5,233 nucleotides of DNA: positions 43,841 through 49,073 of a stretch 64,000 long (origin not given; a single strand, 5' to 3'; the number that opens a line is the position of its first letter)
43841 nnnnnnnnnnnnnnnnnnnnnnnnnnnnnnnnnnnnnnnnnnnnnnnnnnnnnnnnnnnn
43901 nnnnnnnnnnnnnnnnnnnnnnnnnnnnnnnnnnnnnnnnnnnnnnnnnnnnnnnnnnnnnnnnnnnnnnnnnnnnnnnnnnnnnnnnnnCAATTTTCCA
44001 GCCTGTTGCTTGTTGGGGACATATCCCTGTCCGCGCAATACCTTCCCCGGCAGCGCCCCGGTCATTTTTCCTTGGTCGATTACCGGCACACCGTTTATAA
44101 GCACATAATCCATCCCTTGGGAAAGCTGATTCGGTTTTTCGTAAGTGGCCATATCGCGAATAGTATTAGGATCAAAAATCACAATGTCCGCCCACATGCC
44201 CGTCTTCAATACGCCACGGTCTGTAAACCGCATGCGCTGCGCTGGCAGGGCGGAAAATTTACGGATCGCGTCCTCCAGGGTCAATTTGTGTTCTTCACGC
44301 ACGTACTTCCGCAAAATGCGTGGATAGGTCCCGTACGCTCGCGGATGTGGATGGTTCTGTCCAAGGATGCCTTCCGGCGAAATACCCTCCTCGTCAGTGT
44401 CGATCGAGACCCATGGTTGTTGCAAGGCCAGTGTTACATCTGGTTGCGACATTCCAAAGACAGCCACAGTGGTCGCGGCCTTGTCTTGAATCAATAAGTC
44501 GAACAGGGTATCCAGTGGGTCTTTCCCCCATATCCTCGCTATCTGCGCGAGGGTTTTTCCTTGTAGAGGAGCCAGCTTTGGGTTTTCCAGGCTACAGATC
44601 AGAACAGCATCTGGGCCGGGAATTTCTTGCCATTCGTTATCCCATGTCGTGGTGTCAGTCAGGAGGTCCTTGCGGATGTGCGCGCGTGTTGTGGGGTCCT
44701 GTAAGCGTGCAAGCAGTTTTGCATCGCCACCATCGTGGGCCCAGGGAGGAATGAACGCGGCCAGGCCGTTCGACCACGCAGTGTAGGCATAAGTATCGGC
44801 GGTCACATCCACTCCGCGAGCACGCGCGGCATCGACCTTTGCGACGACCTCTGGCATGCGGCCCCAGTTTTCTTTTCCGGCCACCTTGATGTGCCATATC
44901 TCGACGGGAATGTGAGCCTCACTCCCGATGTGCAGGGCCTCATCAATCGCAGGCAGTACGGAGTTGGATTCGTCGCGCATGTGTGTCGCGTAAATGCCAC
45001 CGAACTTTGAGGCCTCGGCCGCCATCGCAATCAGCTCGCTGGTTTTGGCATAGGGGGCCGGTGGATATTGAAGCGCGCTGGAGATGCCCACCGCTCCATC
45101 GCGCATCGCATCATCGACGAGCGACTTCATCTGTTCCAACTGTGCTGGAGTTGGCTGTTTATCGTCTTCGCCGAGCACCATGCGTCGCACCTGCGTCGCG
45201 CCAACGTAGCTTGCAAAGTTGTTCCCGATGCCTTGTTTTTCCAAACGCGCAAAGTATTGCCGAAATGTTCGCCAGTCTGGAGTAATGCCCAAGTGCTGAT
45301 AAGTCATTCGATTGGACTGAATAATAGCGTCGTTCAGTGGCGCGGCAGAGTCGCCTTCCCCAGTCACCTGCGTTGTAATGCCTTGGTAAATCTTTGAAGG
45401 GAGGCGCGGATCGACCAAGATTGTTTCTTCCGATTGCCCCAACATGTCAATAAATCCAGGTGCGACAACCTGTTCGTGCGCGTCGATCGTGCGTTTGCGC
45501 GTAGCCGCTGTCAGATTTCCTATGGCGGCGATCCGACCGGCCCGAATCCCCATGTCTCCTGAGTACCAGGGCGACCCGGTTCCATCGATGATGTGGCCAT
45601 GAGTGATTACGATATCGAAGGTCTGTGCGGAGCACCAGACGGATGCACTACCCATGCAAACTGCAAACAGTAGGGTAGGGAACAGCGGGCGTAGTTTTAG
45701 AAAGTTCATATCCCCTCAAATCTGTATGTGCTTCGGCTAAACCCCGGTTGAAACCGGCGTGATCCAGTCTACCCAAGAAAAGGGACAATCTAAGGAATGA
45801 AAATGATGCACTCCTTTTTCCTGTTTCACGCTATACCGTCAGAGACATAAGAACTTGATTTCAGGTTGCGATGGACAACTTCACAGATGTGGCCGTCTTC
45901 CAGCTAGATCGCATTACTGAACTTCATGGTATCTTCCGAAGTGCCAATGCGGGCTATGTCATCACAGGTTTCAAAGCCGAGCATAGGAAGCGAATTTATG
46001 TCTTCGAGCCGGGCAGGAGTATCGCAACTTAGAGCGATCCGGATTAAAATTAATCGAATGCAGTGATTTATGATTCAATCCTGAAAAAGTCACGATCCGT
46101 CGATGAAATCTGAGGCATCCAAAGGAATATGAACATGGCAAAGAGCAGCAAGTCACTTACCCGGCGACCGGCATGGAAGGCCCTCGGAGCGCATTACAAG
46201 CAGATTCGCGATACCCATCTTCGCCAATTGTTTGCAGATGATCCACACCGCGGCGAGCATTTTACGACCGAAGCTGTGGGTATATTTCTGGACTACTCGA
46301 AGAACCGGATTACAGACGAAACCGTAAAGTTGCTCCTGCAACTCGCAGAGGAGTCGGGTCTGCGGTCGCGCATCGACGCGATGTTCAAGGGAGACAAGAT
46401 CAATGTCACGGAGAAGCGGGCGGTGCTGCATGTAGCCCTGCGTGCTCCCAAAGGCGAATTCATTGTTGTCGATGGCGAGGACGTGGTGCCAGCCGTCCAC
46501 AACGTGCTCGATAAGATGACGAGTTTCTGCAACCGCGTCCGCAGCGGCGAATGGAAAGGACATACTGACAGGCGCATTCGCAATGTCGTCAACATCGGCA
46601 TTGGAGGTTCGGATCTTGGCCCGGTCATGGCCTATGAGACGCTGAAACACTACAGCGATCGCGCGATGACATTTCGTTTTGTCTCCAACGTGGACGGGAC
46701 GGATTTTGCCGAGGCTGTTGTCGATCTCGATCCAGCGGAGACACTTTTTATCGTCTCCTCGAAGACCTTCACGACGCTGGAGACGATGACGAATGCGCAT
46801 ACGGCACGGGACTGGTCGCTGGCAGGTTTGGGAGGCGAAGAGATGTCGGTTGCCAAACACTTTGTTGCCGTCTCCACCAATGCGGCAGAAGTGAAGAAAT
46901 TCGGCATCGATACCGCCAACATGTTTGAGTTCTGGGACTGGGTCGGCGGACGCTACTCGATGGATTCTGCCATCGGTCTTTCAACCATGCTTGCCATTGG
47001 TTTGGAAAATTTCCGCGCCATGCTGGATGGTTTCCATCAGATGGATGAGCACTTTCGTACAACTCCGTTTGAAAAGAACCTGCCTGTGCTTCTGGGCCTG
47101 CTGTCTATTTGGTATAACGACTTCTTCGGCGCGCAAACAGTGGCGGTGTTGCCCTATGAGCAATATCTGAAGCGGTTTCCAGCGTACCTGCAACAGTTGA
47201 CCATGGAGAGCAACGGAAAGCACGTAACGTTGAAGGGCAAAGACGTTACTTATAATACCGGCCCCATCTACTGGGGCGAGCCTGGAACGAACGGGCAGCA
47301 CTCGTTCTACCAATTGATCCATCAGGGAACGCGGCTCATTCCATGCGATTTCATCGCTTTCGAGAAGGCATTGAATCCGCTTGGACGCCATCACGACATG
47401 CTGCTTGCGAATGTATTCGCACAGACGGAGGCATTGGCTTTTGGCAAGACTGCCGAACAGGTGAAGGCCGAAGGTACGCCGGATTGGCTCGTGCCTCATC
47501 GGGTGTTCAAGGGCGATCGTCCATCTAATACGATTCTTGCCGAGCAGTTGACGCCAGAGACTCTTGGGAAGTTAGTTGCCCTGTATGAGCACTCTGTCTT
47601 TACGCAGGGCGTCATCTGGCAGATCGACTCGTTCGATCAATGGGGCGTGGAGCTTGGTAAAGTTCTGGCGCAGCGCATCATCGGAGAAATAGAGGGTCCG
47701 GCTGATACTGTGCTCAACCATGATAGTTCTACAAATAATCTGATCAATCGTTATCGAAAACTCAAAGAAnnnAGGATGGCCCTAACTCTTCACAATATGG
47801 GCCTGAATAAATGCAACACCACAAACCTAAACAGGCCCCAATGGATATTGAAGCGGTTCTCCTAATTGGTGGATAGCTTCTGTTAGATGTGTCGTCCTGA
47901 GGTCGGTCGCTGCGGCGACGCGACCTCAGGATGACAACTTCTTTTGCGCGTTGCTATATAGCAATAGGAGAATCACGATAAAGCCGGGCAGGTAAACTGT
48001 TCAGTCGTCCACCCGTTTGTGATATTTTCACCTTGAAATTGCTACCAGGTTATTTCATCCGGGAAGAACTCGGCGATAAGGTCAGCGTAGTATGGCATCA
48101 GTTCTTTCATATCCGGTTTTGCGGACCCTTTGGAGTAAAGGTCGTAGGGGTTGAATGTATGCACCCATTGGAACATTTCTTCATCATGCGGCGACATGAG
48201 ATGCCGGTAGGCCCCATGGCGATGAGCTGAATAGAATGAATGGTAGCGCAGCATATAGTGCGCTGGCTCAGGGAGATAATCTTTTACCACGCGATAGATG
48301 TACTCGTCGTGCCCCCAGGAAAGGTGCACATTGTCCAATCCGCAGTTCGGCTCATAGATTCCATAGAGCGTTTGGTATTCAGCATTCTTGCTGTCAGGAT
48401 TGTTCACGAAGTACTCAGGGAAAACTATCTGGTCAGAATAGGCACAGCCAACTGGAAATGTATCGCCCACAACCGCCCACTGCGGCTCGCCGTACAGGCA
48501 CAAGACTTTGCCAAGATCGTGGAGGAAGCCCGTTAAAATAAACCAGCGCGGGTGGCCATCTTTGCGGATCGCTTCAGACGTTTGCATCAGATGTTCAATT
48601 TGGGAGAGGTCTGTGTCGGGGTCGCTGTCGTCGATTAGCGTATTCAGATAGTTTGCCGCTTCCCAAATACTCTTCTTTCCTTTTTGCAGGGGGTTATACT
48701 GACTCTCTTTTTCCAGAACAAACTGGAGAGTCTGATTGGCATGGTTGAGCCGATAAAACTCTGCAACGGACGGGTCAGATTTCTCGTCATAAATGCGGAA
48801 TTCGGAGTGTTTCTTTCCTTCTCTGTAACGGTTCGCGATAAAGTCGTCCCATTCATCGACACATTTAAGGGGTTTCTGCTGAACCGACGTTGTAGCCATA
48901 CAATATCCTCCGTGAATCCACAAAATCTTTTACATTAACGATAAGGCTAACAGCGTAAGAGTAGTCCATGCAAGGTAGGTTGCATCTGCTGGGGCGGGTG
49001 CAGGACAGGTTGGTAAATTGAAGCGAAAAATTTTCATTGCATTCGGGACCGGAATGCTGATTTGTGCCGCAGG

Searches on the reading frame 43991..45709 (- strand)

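Call 11: search_protein_families(library=pfam, proteins=[window:43991-45709:-], max_evalue=0.001)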
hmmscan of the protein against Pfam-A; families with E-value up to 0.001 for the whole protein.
window:43991-45709:- (573 aa): 3 families
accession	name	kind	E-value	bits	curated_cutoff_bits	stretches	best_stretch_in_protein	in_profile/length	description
PF07969.17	Amidohydro_3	-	1.2e-17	65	29.7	1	73-543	1-471/472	Amidohydrolase family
PF01979.26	Amidohydro_1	-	5.4e-07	29.6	25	0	469-540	275-342/345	Amidohydrolase family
PF00449.26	Urease_alpha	-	4.8e-05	24.1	23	1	19-67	54-100/121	Urease alpha-subunit, N-terminal domain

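Call 70: search_protein_families(library=ncbifam, proteins=[window:43991-45709:-], max_evalue=1e-10)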
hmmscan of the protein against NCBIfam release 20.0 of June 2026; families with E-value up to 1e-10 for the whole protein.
window:43991-45709:- (573 aa): 2 families
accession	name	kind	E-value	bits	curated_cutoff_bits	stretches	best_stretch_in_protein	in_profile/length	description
NF006560.0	PRK09061.1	subfamily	1.2e-63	215.2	340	2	408-560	352-513/517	amidohydrolase family protein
NF005791.0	PRK07627.1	equivalog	8.3e-11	41.5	442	0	32-92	2-63/425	dihydroorotase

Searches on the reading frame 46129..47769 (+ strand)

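Call 52: search_protein_families(library=pfam, proteins=[window:46129-47769:+], max_evalue=0.00001)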
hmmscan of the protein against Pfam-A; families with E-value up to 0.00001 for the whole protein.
window:46129-47769:+ (547 aa): 1 family
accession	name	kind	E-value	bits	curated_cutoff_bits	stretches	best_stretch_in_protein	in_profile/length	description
PF00342.24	PGI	-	3.7e-227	755.1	22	1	55-539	1-486/486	Phosphoglucose isomerase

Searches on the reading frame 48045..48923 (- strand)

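Call 52: search_protein_families(library=pfam, proteins=[window:48045-48923:-], max_evalue=0.00001)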
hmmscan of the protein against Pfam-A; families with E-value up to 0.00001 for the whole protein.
window:48045-48923:- (293 aa): 1 family
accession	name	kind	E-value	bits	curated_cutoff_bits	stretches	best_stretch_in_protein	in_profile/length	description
PF05153.21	MIOX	-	4.2e-106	354.5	25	1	52-293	3-249/249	Myo-inositol oxygenase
